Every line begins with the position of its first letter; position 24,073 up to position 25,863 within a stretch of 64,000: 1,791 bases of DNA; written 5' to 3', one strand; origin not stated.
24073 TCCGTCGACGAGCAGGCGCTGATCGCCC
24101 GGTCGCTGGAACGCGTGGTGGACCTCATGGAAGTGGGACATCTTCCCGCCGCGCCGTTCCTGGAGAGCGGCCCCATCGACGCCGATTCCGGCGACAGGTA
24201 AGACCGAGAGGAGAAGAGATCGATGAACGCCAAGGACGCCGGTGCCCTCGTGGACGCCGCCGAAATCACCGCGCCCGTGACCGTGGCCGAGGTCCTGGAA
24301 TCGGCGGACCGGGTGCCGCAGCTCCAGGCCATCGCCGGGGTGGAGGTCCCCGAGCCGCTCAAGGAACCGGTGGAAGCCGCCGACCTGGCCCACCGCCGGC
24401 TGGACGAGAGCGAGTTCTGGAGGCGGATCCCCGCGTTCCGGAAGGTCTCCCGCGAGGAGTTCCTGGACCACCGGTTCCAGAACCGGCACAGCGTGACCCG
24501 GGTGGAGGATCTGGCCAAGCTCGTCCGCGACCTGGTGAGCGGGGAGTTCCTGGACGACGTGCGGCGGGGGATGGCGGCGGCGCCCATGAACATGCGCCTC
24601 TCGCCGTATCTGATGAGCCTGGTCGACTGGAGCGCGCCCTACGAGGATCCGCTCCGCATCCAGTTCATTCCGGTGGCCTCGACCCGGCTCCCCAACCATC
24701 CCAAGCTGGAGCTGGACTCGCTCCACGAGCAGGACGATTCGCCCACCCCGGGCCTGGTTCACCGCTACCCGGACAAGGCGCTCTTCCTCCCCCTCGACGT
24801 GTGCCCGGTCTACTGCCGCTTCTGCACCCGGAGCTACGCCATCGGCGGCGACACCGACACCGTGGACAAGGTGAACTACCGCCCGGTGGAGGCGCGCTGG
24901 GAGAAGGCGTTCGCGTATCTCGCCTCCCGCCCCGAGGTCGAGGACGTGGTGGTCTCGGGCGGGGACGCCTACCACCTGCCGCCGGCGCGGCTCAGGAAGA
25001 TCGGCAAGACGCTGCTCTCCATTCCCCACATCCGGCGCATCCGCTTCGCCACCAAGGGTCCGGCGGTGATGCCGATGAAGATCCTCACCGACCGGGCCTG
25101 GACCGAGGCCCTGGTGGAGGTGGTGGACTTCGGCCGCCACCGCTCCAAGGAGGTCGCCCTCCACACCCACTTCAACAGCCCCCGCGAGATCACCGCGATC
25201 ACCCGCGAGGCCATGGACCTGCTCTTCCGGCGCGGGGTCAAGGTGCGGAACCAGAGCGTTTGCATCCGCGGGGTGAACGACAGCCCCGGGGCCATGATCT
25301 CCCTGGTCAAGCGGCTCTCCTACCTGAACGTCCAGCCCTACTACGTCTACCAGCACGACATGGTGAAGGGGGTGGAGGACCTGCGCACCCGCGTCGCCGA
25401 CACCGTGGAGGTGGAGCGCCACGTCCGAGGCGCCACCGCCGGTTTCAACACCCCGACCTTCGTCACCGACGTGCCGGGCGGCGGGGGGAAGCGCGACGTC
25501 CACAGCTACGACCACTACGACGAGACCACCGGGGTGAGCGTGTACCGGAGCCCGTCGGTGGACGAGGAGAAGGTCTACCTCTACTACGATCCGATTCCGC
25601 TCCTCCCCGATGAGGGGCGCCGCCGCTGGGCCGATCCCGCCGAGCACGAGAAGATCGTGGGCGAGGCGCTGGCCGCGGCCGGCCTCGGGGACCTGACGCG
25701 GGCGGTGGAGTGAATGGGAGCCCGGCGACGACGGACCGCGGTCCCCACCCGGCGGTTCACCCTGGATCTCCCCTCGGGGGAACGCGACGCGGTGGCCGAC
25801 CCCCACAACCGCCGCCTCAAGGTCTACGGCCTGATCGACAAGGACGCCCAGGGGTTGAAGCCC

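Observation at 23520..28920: marR-ablA-ablB cluster with adjacent amino-acid ABC importer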

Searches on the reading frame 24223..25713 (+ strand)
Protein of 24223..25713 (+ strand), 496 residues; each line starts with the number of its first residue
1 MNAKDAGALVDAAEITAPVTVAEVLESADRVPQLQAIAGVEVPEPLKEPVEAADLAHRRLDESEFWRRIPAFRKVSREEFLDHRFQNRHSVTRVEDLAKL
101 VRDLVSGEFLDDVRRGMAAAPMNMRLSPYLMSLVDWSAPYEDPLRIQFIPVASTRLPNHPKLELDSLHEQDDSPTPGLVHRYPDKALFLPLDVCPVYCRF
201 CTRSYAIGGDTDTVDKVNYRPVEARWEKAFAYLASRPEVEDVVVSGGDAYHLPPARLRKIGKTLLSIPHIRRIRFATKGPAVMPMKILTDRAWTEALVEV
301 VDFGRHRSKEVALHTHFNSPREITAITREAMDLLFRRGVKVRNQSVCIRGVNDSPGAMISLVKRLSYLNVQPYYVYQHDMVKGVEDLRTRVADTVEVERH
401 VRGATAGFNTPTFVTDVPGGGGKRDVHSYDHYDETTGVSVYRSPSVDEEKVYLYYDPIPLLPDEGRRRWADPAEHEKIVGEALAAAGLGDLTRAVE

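Call 3: search_protein_families(library=ncbifam, proteins=[window:24223-25713:+], max_evalue=0.001)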
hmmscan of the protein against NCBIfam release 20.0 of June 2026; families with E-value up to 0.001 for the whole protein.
window:24223-25713:+ (496 aa): 6 families
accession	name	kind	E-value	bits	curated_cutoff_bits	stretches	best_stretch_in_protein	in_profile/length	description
TIGR03820.1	lys_2_3_AblA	equivalog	9.4e-78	261.8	525.4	1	76-427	3-334/417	lysine 2,3-aminomutase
TIGR00238.1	TIGR00238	subfamily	6e-67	226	199.2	1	68-419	2-331/331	KamA family radical SAM protein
TIGR03822.1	AblA_like_2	hypoth_equivalog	1.5e-65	221.4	396.25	1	118-427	24-316/321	lysine-2,3-aminomutase-like protein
TIGR04468.1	arg_2_3_am_muta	equivalog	1e-59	202.4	600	1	81-417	3-320/351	arginine 2,3-aminomutase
TIGR04368.1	Glu_2_3_NH3_mut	equivalog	2.4e-59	200.9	650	1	68-426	43-377/404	glutamate 2,3-aminomutase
TIGR03821.1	EFP_modif_epmB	equivalog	4.8e-45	153.9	369.3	1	140-423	53-318/321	EF-P beta-lysylation protein EpmB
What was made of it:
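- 24223..25713 (+): KamA-family radical-SAM/PLP aminomutase, 496 aa. Inferred lysine 2,3-aminomutase of a separate 'long' clade. TIGR03820 scores 261.8 against a cutoff of 525.4, so it fails (call 3).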

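Call 4: search_protein_families(library=pfam, proteins=[window:24223-25713:+], max_evalue=0.001)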
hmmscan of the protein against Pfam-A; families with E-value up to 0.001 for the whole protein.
window:24223-25713:+ (496 aa): 2 families
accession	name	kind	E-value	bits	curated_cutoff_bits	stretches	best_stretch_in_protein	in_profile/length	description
PF04055.27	Radical_SAM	-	6.6e-07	30.1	29.5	1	192-355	5-158/166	Radical SAM superfamily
PF12544.13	LAM_C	-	3.3e-05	24.5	26.7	1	400-425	3-28/127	Lysine-2,3-aminomutase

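Call 6: search_solved_structures(query=window:24223-25713:+, show_alignments=2)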
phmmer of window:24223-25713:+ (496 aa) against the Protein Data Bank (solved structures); distinct sequences matched with E-value up to 0.001: 1.
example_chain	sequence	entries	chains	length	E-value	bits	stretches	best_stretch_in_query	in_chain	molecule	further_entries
2a5h_A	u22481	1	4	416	2.4e-67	231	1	67-426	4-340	L-lysine 2,3-aminomutase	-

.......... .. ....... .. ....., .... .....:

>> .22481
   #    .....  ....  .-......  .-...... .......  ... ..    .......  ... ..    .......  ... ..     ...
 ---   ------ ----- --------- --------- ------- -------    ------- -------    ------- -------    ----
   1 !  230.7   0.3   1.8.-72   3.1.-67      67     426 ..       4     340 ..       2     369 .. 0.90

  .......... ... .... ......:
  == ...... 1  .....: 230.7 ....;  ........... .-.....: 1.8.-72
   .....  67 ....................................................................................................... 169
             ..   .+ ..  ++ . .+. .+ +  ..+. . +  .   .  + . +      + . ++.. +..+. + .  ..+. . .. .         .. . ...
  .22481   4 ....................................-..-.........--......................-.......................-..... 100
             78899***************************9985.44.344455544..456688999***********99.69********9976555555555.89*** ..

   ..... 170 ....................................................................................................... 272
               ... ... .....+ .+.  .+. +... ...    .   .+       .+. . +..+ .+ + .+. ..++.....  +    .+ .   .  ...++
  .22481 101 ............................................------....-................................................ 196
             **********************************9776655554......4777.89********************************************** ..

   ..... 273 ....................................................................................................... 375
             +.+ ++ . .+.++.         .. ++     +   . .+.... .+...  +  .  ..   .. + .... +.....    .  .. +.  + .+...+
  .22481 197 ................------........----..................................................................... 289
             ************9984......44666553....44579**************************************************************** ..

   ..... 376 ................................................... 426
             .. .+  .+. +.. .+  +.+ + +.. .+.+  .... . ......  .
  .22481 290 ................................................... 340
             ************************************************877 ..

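Call 8: find_homologous_proteins(query=window:24223-25713:+, max_evalue=1e-10)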
Query window:24223-25713:+ (496 aa): 6654 proteins with E <= 1e-10 among 8000 candidates; the best 120 are listed.
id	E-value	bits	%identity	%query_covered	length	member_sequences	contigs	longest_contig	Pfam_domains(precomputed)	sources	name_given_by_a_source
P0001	7.1e-258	874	78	96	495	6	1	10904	PF04055.28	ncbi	-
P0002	1.1e-256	870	78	97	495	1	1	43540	PF04055.28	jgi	jgi:lysine 2,3-aminomutase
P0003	2.3e-254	863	78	96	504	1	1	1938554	PF04055.28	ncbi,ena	-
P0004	9.9e-242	821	73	97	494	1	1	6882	PF04055.28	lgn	-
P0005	5.6e-239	812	71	100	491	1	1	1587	-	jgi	jgi:lysine 2,3-aminomutase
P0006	2.6e-237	807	71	97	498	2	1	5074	PF04055.28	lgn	-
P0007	2.8e-237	806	71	97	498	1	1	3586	PF04055.28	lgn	-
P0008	3.6e-237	806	69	100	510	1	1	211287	PF04055.28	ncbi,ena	-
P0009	7.8e-237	805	72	98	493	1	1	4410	PF04055.28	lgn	-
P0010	1.2e-235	801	68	100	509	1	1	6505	PF04055.28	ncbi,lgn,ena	-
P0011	1.9e-235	800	73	95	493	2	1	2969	PF04055.28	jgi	-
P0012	2.3e-235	800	75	94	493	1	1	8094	PF12544.14,PF04055.28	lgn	-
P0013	3.4e-235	800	71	96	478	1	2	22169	PF12544.14,PF04055.28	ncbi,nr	ncbi:MAG: KamA family radical SAM protein [Lentisphaeria bacterium]|nr:KamA family radical SAM prote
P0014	4.1e-235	799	72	98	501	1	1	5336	PF12544.14,PF04055.28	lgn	-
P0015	8.5e-235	798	72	96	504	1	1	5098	PF04055.28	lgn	-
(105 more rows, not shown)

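Call 9: find_encoding_contigs(protein=window:24223-25713:+, flank=8000, max_places=6)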
Protein window:24223-25713:+ (496 aa): no gene with exactly this product is on record in the collection.

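Call 11: find_related_loci(query=A1, collection=genome_contigs, flank=7000)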
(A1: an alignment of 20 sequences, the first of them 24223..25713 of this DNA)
Query A1 (496 aa) in genome_contigs; peptide patterns used: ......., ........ (x = any residue, [..] = any of these).
265 stretches matched a pattern; 247 encode a relative of the query (tblastn E <= 1e-3); the best 80 are kept; 80 distinct loci.
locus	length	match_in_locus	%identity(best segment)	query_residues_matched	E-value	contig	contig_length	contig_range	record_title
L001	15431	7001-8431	79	19-495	0e+0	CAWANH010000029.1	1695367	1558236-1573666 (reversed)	MAG: Candidatus Eisenbacteria bacterium isolate MFD02923.bin.2.9 genome assembly, contig: contig_8720, whole genome shot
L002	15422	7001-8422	78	18-491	0e+0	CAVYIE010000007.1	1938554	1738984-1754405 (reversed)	MAG: Candidatus Eisenbacteria bacterium isolate MFD05684.bin.1.2 genome assembly, contig: contig_7436, whole genome shot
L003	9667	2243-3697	71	12-496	0e+0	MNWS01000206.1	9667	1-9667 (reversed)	MAG: Candidatus Marinimicrobia bacterium CG1_02_48_14 cg1_0.2_scaffold_7372_c, whole genome shotgun sequence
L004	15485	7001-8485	69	2-495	0e+0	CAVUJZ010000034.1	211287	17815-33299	MAG: uncultured Acidobacteriota bacterium isolate MFD01721.bin.2.2 genome assembly, contig: contig_70322, whole genome s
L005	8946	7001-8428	71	20-495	0e+0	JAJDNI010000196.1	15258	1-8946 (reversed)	MAG: Gemmatimonadetes bacterium isolate ALJrbin.25 k141_3151484, whole genome shotgun sequence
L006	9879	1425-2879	69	10-494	0e+0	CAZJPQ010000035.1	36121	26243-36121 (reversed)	MAG TPA_asm: uncultured Planctomycetaceae bacterium isolate SRP334346_co1_200 genome assembly, contig: NODE_1188_length_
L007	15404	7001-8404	70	20-487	0e+0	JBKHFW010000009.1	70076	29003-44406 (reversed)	MAG: Phycisphaeraceae bacterium isolate D1M05_9 NODE_90_length_70076_cov_9.859157, whole genome shotgun sequence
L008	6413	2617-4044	71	20-495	0e+0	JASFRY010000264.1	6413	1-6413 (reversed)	MAG: Gemmatimonadota bacterium isolate D1103M02metaG_sub_Bin_396 D1103M02metaG_FD_scaffold_6227_c1, whole genome shotgun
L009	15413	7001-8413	72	24-494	0e+0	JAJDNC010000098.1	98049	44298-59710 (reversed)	MAG: Gemmatimonadetes bacterium isolate ALJrbin.14 k141_5108102, whole genome shotgun sequence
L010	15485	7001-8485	69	2-496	0e+0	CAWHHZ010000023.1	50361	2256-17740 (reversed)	MAG: uncultured Acidobacteriota bacterium isolate MFD01721.bin.1.231 genome assembly, contig: contig_53954, whole genome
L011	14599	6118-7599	67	2-496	0e+0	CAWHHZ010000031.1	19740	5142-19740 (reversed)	MAG: uncultured Acidobacteriota bacterium isolate MFD01721.bin.1.231 genome assembly, contig: contig_71742, whole genome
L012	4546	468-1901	72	13-491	0e+0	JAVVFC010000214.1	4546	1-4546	MAG: Longimicrobiales bacterium isolate TamC13-37 NODE_214_length_4546_cov_4.122399, whole genome shotgun sequence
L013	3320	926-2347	71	20-494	0e+0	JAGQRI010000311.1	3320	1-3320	MAG: Planctomycetota bacterium isolate HKST-UBA88 2015-01-06_1_(paired)_contig_172110, whole genome shotgun sequence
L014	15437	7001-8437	71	15-496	0e+0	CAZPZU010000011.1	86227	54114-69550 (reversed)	MAG TPA_asm: uncultured Gemmatimonadaceae bacterium isolate SRP214966_co3_109 genome assembly, contig: NODE_105_length_8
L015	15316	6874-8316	70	8-488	0e+0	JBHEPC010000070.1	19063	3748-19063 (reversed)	MAG: Candidatus Krumholzibacteriia bacterium isolate S6_bin.62.orig S6_k141_2152453, whole genome shotgun sequence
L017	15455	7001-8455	66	10-495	0e+0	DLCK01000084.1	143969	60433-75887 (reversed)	MAG TPA_asm: Phycisphaerales bacterium UBA7800 UBA7800_contig_2742, whole genome shotgun sequence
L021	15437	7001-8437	68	11-489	0e+0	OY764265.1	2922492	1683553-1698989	MAG: Bdellovibrionota bacterium isolate efddfb02-ff0c-4ac5-ae96-c61d995422a3 genome assembly, chromosome: 1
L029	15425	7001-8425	65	21-495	0e+0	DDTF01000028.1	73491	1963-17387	MAG TPA_asm: Flammeovirgaceae bacterium UBA2371 UBA2371_contig_6674, whole genome shotgun sequence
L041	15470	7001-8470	67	13-496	0e+0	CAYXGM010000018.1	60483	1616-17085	MAG TPA_asm: uncultured Gemmatimonadaceae bacterium isolate SRP141376_co1_394 genome assembly, contig: NODE_1298_length_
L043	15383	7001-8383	65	35-495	0e+0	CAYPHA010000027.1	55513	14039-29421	MAG TPA_asm: uncultured Calditrichota bacterium isolate SRP332253_co2_262 genome assembly, contig: NODE_465_length_55513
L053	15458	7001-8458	63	11-495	0e+0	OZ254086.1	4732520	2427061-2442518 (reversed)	MAG: Calditrichales bacterium isolate 9af047bb-fff5-47c5-8bde-b903f089fbd6 genome assembly, chromosome: 1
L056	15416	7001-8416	67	18-489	0e+0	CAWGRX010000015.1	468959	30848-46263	MAG: uncultured Planctomycetaceae bacterium isolate MFD05684.bin.1.155 genome assembly, contig: contig_37985, whole geno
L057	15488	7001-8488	63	1-496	0e+0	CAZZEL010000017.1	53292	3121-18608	MAG TPA_asm: uncultured Gemmatimonadaceae bacterium isolate binchicken_co15_227 genome assembly, contig: NODE_171_length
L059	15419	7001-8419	67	22-494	0e+0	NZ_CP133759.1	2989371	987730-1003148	Thermithiobacillus tepidarius DSM 3134 chromosome, complete genome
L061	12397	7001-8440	64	10-490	0e+0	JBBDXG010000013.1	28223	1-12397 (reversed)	MAG: Fimbriimonadaceae bacterium isolate LejiaD_64_17 Lejia_D_2725_length_28223_cov_9, whole genome shotgun sequence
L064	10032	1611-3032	63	15-488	0e+0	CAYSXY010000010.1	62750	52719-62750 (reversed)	MAG TPA_asm: uncultured Rickettsiales bacterium isolate SRP141376_co5_190 genome assembly, contig: NODE_991_length_62750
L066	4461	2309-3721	65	21-491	0e+0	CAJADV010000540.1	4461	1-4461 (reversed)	MAG: uncultured Gammaproteobacteria bacterium isolate Loc090116-1m_bin-0539 genome assembly, contig: bin-0539:540/661, w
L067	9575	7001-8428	63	19-494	0e+0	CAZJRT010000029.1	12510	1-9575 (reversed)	MAG TPA_asm: uncultured Pseudobdellovibrionaceae bacterium isolate SRP252850_co1_247 genome assembly, contig: NODE_9556_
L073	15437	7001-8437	63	10-488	0e+0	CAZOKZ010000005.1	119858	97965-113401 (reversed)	MAG TPA_asm: uncultured Candidatus Sumerlaeota bacterium isolate SRP304446_co1_162 genome assembly, contig: NODE_71_leng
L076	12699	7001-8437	63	17-495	0e+0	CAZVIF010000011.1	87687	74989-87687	MAG TPA_asm: uncultured Steroidobacteraceae bacterium isolate binchicken_co276_112 genome assembly, contig: NODE_301_len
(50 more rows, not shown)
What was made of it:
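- Many of the 80 related loci come from marine or saline-habitat lineages, judging from the record titles (call 11).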

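Call 18: search_protein_families(library=pfam, proteins=[L029:8440-9846:+, L017:8725-9981:+, L059:8518-9327:+])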
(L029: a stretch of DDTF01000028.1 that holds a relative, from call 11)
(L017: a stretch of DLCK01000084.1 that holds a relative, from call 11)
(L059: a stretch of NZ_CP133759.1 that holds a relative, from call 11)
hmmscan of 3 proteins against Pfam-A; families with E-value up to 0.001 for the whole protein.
L029:8440-9846:+ (468 aa): 1 family
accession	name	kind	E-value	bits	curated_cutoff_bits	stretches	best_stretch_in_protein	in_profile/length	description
PF00474.23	SSF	-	1.6e-42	146.3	22.8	1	33-426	1-406/406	Sodium:solute symporter family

L017:8725-9981:+ (419 aa): 3 families
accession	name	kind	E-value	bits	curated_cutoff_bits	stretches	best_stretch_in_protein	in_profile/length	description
PF00497.25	SBP_bac_3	-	6.7e-43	146.1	26.4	1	11-229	1-131/132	Bacterial extracellular solute-binding proteins, family 3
PF00528.27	BPD_transp_1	-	2.2e-16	60.5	26.4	1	274-410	2-145/184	Binding-protein-dependent transport system inner membrane component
PF10613.14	Lig_chan-Glu_bd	-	1.4e-08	35.2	30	1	33-102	44-112/115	Ligated ion channel L-glutamate- and glycine-binding site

L059:8518-9327:+ (270 aa): 1 family
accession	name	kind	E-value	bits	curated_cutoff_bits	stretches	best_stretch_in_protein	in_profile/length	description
PF00583.31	Acetyltransf_1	-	4.5e-05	24.1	20.7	1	155-231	26-102/116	Acetyltransferase (GNAT) family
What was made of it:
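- Both importer classes found are uptake systems (calls 4, 18).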

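Call 31: search_protein_representatives(protein=window:24223-25713:+)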
Query: 496 residues. Proteins with E-value up to 0.001 (for the whole library): 4837; up to 1e-10: 2809; up to 1e-30: 504. The best 150 are listed.
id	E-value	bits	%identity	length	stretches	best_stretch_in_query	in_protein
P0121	1.0e-217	740.2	70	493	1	31-496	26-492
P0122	3.8e-157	540.5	53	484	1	52-485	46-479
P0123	3.5e-154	530.7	54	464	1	59-489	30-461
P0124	1.2e-151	522.3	55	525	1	62-471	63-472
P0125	1.7e-150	518.5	49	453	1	47-480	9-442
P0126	1.6e-127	442.8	60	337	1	32-358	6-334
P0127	7.6e-125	433.9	47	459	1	59-471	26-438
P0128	2.9e-123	428.7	47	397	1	66-458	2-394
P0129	8.6e-115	400.8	47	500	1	56-487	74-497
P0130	8.3e-114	397.5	46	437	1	70-477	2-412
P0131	1.3e-113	396.9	46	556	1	62-478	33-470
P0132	3.8e-111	388.7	44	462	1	61-486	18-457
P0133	8.0e-110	384.4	49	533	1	62-458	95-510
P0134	3.5e-99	349.3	45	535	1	64-465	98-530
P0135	9.5e-97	341.2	56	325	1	44-298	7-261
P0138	9.4e-95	334.7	40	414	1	60-458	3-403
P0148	3.8e-85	303.0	35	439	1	76-475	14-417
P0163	1.6e-71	258.0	37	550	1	31-470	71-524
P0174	1.3e-62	228.7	40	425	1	66-426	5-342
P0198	1.6e-54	202.0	38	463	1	67-426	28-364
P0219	6.5e-51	190.1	36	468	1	81-426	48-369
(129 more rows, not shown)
